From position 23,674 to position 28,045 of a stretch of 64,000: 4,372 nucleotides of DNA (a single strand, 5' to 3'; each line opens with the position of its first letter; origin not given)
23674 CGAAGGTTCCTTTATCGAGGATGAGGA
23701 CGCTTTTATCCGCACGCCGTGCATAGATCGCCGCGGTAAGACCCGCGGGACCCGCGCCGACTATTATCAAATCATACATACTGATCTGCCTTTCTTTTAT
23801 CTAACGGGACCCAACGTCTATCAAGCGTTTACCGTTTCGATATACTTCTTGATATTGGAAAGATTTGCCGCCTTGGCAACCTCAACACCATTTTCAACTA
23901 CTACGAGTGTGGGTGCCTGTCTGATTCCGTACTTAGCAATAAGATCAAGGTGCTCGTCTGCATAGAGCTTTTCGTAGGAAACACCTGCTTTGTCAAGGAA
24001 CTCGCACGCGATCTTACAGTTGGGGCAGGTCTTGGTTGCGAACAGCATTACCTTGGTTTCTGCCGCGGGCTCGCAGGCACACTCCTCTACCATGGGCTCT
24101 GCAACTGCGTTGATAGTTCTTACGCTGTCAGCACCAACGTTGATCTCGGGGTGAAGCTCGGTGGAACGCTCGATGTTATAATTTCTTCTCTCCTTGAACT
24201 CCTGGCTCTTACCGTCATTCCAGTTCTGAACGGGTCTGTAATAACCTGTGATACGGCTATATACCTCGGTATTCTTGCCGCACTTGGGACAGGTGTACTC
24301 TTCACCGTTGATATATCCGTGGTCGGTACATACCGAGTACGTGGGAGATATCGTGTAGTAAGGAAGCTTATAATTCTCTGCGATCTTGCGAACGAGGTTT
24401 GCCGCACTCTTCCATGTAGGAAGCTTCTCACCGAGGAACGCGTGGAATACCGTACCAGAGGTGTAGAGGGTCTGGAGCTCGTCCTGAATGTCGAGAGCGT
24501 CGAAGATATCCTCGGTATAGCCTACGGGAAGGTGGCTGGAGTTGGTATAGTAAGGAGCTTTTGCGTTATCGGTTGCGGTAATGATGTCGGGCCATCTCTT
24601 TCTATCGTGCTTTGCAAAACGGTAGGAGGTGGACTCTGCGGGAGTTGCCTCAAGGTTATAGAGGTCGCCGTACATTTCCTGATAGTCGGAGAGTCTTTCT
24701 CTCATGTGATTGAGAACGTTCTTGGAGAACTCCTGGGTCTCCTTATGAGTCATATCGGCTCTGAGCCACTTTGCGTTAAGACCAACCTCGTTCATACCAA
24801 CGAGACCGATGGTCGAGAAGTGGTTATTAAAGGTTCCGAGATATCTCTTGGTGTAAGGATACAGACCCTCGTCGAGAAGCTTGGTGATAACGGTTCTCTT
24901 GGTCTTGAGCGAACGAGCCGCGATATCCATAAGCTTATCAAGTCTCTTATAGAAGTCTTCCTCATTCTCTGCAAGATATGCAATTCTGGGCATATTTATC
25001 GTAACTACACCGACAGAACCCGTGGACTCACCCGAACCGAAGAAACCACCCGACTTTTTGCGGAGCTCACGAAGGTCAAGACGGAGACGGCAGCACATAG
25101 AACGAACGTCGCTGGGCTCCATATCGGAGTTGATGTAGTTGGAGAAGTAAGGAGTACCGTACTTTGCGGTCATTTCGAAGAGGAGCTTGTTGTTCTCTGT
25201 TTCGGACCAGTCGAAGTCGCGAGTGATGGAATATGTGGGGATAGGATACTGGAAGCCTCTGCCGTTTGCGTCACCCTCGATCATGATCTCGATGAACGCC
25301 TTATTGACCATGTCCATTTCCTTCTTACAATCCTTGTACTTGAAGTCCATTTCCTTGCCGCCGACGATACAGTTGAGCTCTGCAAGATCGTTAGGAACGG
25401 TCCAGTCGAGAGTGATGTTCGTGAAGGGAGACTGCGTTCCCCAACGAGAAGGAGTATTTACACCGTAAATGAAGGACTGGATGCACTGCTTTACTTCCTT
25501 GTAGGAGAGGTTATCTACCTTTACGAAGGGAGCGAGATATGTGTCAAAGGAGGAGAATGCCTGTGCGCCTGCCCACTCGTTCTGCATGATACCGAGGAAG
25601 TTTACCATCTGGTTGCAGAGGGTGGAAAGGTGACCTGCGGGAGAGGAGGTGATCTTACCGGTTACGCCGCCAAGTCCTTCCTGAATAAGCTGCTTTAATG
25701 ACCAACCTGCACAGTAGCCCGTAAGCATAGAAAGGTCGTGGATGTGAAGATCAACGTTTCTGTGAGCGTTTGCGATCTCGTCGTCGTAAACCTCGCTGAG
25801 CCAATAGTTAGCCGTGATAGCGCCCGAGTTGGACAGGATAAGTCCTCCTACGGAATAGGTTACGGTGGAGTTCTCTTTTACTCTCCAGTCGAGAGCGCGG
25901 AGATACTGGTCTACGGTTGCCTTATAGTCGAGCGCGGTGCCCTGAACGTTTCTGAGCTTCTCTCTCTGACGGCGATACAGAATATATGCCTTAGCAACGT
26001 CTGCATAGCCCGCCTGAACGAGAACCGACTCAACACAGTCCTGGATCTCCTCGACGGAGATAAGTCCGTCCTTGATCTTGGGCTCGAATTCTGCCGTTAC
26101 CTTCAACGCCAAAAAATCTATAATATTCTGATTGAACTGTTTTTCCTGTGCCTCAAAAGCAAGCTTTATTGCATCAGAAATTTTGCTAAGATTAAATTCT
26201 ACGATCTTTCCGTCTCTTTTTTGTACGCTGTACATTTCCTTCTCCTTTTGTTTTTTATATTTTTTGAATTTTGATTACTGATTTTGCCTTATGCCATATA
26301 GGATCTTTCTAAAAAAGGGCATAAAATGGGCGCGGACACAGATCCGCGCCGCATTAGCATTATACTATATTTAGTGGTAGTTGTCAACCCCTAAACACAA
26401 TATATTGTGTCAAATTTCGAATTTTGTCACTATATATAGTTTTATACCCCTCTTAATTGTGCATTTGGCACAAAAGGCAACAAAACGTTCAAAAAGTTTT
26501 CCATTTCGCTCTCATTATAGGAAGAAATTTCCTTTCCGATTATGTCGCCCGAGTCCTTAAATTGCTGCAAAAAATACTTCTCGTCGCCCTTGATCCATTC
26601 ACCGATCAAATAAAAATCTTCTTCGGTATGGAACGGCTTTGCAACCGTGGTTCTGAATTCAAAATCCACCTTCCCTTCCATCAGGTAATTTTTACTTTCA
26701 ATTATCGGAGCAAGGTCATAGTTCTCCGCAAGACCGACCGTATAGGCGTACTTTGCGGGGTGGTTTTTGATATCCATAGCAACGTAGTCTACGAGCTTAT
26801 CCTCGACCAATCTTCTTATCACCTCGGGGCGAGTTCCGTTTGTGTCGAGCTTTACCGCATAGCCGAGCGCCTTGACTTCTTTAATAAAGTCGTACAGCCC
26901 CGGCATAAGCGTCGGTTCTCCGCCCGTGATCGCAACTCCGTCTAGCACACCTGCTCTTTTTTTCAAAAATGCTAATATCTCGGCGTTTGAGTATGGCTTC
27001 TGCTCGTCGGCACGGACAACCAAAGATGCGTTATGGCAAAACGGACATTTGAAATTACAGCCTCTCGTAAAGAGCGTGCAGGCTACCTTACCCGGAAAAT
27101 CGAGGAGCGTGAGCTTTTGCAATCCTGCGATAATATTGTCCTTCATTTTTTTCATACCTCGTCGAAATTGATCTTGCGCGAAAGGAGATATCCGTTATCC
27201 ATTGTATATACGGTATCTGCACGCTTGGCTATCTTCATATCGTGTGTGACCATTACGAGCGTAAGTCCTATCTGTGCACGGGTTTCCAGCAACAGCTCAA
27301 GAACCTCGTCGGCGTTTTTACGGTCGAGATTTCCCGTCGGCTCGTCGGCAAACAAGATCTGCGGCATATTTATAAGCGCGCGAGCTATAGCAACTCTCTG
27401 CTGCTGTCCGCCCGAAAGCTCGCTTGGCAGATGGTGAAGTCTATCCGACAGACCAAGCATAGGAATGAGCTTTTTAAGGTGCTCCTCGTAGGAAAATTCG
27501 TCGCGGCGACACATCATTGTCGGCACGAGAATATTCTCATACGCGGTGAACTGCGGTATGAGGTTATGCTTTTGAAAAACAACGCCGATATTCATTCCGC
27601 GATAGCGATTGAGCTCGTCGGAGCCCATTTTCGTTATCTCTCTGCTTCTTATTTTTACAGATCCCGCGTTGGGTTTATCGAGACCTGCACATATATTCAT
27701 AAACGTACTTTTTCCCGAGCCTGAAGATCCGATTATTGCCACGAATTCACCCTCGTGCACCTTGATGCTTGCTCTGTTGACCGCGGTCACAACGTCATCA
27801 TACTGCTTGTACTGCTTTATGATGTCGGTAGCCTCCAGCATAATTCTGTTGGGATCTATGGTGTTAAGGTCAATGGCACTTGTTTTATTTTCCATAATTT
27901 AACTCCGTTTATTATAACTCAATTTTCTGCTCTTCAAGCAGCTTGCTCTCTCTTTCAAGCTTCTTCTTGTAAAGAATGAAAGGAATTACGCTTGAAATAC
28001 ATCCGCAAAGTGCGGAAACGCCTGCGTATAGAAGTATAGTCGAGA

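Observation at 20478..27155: Class III RNR embedded in a ferredoxin/thiol-redox neighbourhood: nrdG, nrdD::Trx-fold, trxB-like, sufC, sufB/D, FTR-like, trxA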

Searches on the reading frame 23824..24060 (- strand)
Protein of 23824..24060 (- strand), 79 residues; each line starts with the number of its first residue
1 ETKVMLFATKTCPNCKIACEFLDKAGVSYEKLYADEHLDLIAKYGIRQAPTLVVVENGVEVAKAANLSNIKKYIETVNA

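Call 53: search_solved_structures(query=A2, max_evalue=0.01, show_alignments=2)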
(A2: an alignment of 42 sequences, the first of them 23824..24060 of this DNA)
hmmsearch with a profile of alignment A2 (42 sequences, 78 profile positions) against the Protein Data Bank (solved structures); distinct sequences matched with E-value up to 0.01: 183 (the best 60 are shown).
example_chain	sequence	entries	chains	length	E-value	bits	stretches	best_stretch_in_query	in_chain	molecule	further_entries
2yn1_A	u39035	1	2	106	6.4e-09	38.6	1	8-76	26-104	LGPCA THIOREDOXIN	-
2l6c_A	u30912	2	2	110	1.3e-08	37.6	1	3-65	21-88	Thioredoxin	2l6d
8eky_M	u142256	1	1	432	4.9e-08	35.8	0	25-60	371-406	Thioredoxin domain-containing protein 5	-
1j08_A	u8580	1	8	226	7.3e-08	35.2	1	4-60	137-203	glutaredoxin-like protein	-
3die_A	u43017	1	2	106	8.1e-08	35.1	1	8-65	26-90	Thioredoxin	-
2o87_A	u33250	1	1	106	1.8e-07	34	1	8-65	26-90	Thioredoxin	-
2o85_A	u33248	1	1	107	2e-07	33.8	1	8-65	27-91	Thioredoxin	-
1a8l_A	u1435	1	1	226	3e-07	33.2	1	4-60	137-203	PROTEIN DISULFIDE OXIDOREDUCTASE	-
2o7k_A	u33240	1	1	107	3.6e-07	33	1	8-65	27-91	Thioredoxin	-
4hu7_A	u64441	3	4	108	4.5e-07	32.7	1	8-64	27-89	Thioredoxin-1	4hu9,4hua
2klx_A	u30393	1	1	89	5.4e-07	32.4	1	3-38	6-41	Glutaredoxin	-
2ywm_A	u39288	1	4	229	5.6e-07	32.4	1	5-58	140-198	Glutaredoxin-like protein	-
2ayt_A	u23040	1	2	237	6.3e-07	32.2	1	5-58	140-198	glutaredoxin-like protein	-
4ba7_A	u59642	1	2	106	6.5e-07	32.2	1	11-63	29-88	LBCA THIOREDOXIN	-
1m7t_A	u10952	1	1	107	6.6e-07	32.1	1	8-64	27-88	Chimera of Human and E. coli thioredoxin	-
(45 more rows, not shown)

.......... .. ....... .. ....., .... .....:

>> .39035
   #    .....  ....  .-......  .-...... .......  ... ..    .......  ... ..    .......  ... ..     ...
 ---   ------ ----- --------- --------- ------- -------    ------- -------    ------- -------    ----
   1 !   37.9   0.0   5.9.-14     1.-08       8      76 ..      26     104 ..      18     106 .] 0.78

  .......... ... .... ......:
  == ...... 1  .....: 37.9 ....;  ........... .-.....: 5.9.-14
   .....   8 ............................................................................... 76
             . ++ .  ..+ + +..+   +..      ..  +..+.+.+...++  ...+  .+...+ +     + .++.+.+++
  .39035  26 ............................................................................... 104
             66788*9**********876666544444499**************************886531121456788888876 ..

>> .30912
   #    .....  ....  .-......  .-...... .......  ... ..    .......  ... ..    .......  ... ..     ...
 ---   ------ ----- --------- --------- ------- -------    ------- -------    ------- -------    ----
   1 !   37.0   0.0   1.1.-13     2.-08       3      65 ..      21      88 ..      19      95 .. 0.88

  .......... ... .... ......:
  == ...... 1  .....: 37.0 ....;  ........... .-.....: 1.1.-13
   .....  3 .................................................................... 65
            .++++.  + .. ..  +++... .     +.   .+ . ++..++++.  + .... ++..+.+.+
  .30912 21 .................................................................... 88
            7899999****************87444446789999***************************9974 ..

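Call 54: search_protein_families(library=ncbifam, alignment_id=A2, max_evalue=0.01)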
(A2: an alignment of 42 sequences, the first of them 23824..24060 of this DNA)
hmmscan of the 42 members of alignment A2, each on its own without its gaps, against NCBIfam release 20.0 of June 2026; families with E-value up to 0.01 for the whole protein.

A. member 1, window:23824-24060:- (79 aa): 11 families
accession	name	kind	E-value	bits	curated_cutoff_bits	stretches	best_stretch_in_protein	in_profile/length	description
TIGR01068.1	thioredoxin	equivalog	1.1e-06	28.7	96.8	1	7-77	21-97/101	thioredoxin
TIGR02196.1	GlrX_YruB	hypoth_equivalog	2.3e-06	28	88.55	1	3-56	1-58/74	glutaredoxin-like protein, YruB-family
TIGR02194.1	GlrX_NrdH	subfamily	5.1e-05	23.4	85.75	1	4-59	1-57/72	glutaredoxin-like protein NrdH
TIGR00411.1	redox_disulf_1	equivalog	7.3e-05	22.8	92.75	1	3-57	2-62/82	MJ0307 family thioredoxin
NF006898.0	PRK09381.1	equivalog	0.00011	22.6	138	1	7-68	28-96/109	thioredoxin TrxA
TIGR02181.1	GRX_bact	equivalog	0.00031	20.9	90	1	4-39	1-36/80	glutaredoxin 3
NF040730.1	CxCC_doxin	equivalog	0.00051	19.8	65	1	4-76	3-79/83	thioredoxin-like (seleno)protein SaoT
NF007923.0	PRK10638.1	equivalog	0.00068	19.6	129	1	3-37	3-37/83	glutaredoxin 3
TIGR02200.1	GlrX_actino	hypoth_equivalog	0.00075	19.9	89.5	1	4-32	2-30/77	mycoredoxin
TIGR02187.2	PDO_seleno_TRX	equivalog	0.0013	18.1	185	1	3-66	131-198/209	protein disulfide oxidoreductase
NF041212.1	Uxx_star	subfamily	0.0063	16.7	66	0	4-41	1-38/70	Uxx-star family glutaredoxin-like (seleno)protein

B. families by the number of members that match (of 42 scanned): 35 families (the first 25 are shown)
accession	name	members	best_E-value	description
TIGR02196.1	GlrX_YruB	42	4.4e-11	glutaredoxin-like protein, YruB-family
TIGR02181.1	GRX_bact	42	2.1e-07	glutaredoxin 3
TIGR02194.1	GlrX_NrdH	41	4.8e-08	glutaredoxin-like protein NrdH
TIGR02187.2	PDO_seleno_TRX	40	2.3e-09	protein disulfide oxidoreductase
TIGR00411.1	redox_disulf_1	40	9.7e-09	MJ0307 family thioredoxin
TIGR01068.1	thioredoxin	40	1.7e-08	thioredoxin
NF007923.0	PRK10638.1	38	3.9e-07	glutaredoxin 3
NF041212.1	Uxx_star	37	5.2e-08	Uxx-star family glutaredoxin-like (seleno)protein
TIGR02200.1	GlrX_actino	37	8.5e-08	mycoredoxin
TIGR02190.1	GlrX-dom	31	8e-06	glutaredoxin-family domain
NF045501.1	HUGP_GUXX-star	28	9.7e-06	HUGP/GUXX-star fusion selenoprotein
TIGR01130.1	ER_PDI_fam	18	7.1e-06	protein disulfide-isomerase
TIGR01126.1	pdi_dom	16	0.00024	protein disulfide-isomerase domain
NF006898.0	PRK09381.1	15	1.3e-06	thioredoxin TrxA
NF007657.0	PRK10329.1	15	0.00011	glutaredoxin-like protein NrdH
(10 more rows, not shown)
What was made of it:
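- On Glutaredoxin / NrdH / thioredoxin families (C-terminal domain of NrdD): All NCBIfam matches are far below their cutoffs, at 17-29 bits against 85-97 (call 54).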

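Call 71: predict_structure(protein=window:23824-24060:-)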
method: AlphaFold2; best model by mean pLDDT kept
length: 79 residues; sequences in the alignment: 1
mean_pLDDT: 85.0   pTM: 0.71
mean pLDDT of the five models: 85.0, 83.3, 54.8, 50.6, 49.0
residues with pLDDT >= 90: 30; 70-90: 42; 50-70: 7; < 50: 0
segments of 3 or more residues with pLDDT < 50: none
pLDDT, mean of each block of 10 residues (from residue 1): 87 89 90 78 71 91 90 84
secondary structure, 60 per line:
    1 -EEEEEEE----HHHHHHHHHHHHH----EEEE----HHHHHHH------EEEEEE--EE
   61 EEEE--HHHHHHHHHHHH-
elements in order: E2-8 H13-25 E30-33 H38-44 E51-56 E59-64 H67-78
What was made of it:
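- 23824..24054 (-): C-terminal minimal thioredoxin-fold domain, residues 728-804. The active site is C737-P-N-C740 (coordinates 24016-24027), with a cis-Pro motif APTL. The AF2 model has pLDDT 85 and a beta-alpha-beta-alpha-beta-beta-alpha order (call 71).
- AF2 gives pLDDT 85 with a thioredoxin-fold topology (call 71).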

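Call 73: fold_search(model_id=the predicted structure, library=pdb)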
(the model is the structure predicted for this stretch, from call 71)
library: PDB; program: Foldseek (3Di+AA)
matches with E <= 10: 1579; with E <= 0.001: 314
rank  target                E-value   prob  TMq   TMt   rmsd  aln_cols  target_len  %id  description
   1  1v98_B                5.3e-06  1.00  0.81  0.73   2.4        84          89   26  Crystal Structure Analysis of Thioredoxin from Thermus thermophilus (released 2005-02-01)
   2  2mmn_MODEL_1_A        5.7e-06  1.00  0.74  0.59   3.0        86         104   28  Solution Structure of the Reduced Thioredoxin from Plasmodium falciparum (released 2015-04-15)
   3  3f3r_A                6.6e-06  1.00  0.74  0.58   2.9        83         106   30  Crystal structure of yeast Thioredoxin1-glutathione mixed disulfide complex (released 2009-10-20)
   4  4cw9_B                9.4e-06  1.00  0.70  0.56   3.4        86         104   26  Entamoeba histolytica thiredoxin C34S mutant (released 2015-05-13)
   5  9ncl                  1.0e-05  1.00  0.72  0.56   3.3        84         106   26  Arsenic treated Treponema pallidum thioredoxin strain Nichols (released 2026-02-11)
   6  2o85                  1.0e-05  1.00  0.72  0.57   3.3        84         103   24  S. Aureus thioredoxin P31T mutant (released 2007-07-24)
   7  2o87                  1.0e-05  1.00  0.72  0.57   3.3        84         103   24  S. aureus thioredoxin P31S mutant (released 2007-07-24)
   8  4o32_C                1.2e-05  1.00  0.77  0.69   2.5        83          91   19  Structure of a malarial protein (released 2014-12-24)
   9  1syr_A                1.2e-05  1.00  0.75  0.59   2.8        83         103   28  Initial Structural Analysis of Plasmodium falciparum thioredoxin (released 2004-04-13)
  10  3f3q                  1.2e-05  1.00  0.70  0.53   3.0        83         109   31  Crystal structure of the oxidised form of thioredoxin 1 from saccharomyces cerevisiae (released 2009-10-20)
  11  1v98_A                1.3e-05  1.00  0.74  0.65   3.0        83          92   26  Crystal Structure Analysis of Thioredoxin from Thermus thermophilus (released 2005-02-01)
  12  9nce                  1.3e-05  1.00  0.72  0.57   3.7        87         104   28  Oxidized Treponema pallidum thioredoxin strain Nichols (released 2026-02-11)
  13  1xwa_A                1.4e-05  1.00  0.69  0.52   3.1        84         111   27  Drospohila thioredoxin, oxidized, P41212 (released 2004-11-16)
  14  2o7k                  1.5e-05  1.00  0.72  0.57   3.3        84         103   24  S. aureus thioredoxin (released 2007-07-24)
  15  3f3r_B                1.5e-05  1.00  0.69  0.55   3.2        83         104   30  Crystal structure of yeast Thioredoxin1-glutathione mixed disulfide complex (released 2009-10-20)
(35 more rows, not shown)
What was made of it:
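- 23824..24054 (-): Foldseek matches thioredoxins with TM-scores of 0.7-0.8 (call 73).
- On Glutaredoxin / NrdH / thioredoxin families (C-terminal domain of NrdD): The AF2 topology matches (call 71) and Foldseek matches thioredoxins (call 73).
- Foldseek gives TM-scores of 0.7-0.8 to thioredoxins (call 73).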

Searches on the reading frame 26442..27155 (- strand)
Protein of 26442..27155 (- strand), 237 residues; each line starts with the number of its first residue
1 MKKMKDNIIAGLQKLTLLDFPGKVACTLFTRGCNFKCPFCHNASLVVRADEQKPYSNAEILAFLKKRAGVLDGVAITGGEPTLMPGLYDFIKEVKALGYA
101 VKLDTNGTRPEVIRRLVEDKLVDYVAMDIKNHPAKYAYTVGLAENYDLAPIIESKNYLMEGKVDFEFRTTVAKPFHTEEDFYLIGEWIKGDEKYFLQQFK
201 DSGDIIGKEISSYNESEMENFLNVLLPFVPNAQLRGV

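Call 3: search_protein_families(library=pfam, proteins=[window:26442-27155:-], max_evalue=0.01)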
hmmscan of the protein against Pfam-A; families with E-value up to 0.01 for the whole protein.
window:26442-27155:- (237 aa): 2 families
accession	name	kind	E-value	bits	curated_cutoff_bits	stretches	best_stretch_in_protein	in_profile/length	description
PF04055.27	Radical_SAM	-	6.3e-18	65.9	29.5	1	29-134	3-114/166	Radical SAM superfamily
PF13353.11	Fer4_12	-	9.9e-10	39.3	22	1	24-125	6-109/137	4Fe-4S single cluster domain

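Call 4: search_protein_families(library=ncbifam, proteins=[window:26442-27155:-], max_evalue=0.01)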
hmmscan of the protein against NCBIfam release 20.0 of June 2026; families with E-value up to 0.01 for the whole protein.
window:26442-27155:- (237 aa): 53 families (the best 25 are shown)
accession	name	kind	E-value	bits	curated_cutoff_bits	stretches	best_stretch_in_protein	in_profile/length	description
TIGR02495.1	NrdG2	equivalog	1.4e-64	217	131.15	1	9-200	2-193/193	anaerobic ribonucleoside-triphosphate reductase activating protein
TIGR04041.1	activase_YjjW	hypoth_equivalog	5.2e-15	55.6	250.2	2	53-222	91-262/276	YjjW family glycine radical enzyme activase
TIGR02493.1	PFLA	equivalog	6.2e-15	55.2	231.75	1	12-160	5-154/235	pyruvate formate-lyase-activating protein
TIGR04317.1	W_rSAM_matur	equivalog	2.2e-11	43.5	380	1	30-140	11-121/349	tungsten cofactor oxidoreductase radical SAM maturase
TIGR04003.1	rSAM_BssD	equivalog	7.5e-11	41.7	496.45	2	8-44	2-37/314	[benzylsuccinate synthase]-activating enzyme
TIGR02668.1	moaA_archaeal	equivalog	1.8e-10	40.3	325.25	1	30-109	17-96/303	GTP 3',8-cyclase MoaA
TIGR03963.1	rSAM_QueE_Clost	equivalog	5e-10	39.4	260.1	1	22-149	18-141/219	putative 7-carboxy-7-deazaguanine synthase QueE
TIGR02494.1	PFLE_PFLC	subfamily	9.2e-10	38.3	174.35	2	73-178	126-228/293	glycyl-radical enzyme activating protein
NF038283.1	viperin_w_prok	equivalog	1.1e-09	37.9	180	1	29-109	8-94/281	viperin family antiviral radical SAM protein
TIGR02666.1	moaA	equivalog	1.4e-09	37.4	284.05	1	30-109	17-102/336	GTP 3',8-cyclase MoaA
TIGR02491.1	NrdG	equivalog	1.8e-09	37.7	126.1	1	13-95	6-91/154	anaerobic ribonucleoside-triphosphate reductase activating protein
NF045646.2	rSAM_Se_TrsS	equivalog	8.9e-09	34.4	490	1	29-109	92-172/441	radical SAM (seleno)protein TrsS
TIGR04251.1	SCM_rSAM_ScmF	equivalog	1.3e-08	34.6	400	1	28-120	9-105/353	SynChlorMet cassette radical SAM/SPASM protein ScmF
NF001199.0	PRK00164.2-1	equivalog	1.3e-08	34.4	231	1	30-118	19-107/308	GTP 3',8-cyclase MoaA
NF043069.1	T4HPD_activ_SAM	equivalog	2.6e-08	33.6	425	1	8-43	3-37/299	trans-4-hydroxy-L-proline dehydratase activase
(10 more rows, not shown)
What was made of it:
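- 26442..27155 (-): nrdG, the radical-SAM activase of the class III RNR. Its start overlaps the upstream ABC ATPase gene by 4 nt. TIGR02495 scores 217 bits against a cutoff of 131 (call 4).
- Checked: nrdG, 26442-27155: TIGR02495, 217 bits against a cutoff of 131 (call 4).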

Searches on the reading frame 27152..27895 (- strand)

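Call 37: search_protein_families(library=pfam, proteins=[window:27152-27895:-], max_evalue=0.00001)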
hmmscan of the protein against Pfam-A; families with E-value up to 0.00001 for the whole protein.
window:27152-27895:- (247 aa): 2 families
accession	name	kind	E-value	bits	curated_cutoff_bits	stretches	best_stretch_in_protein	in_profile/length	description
PF00005.33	ABC_tran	-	9.3e-35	120.6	25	1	40-187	2-136/137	ABC transporter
PF02463.25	SMC_N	-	6.7e-07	29.4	40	1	43-232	19-211/220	RecF/RecN/SMC N terminal domain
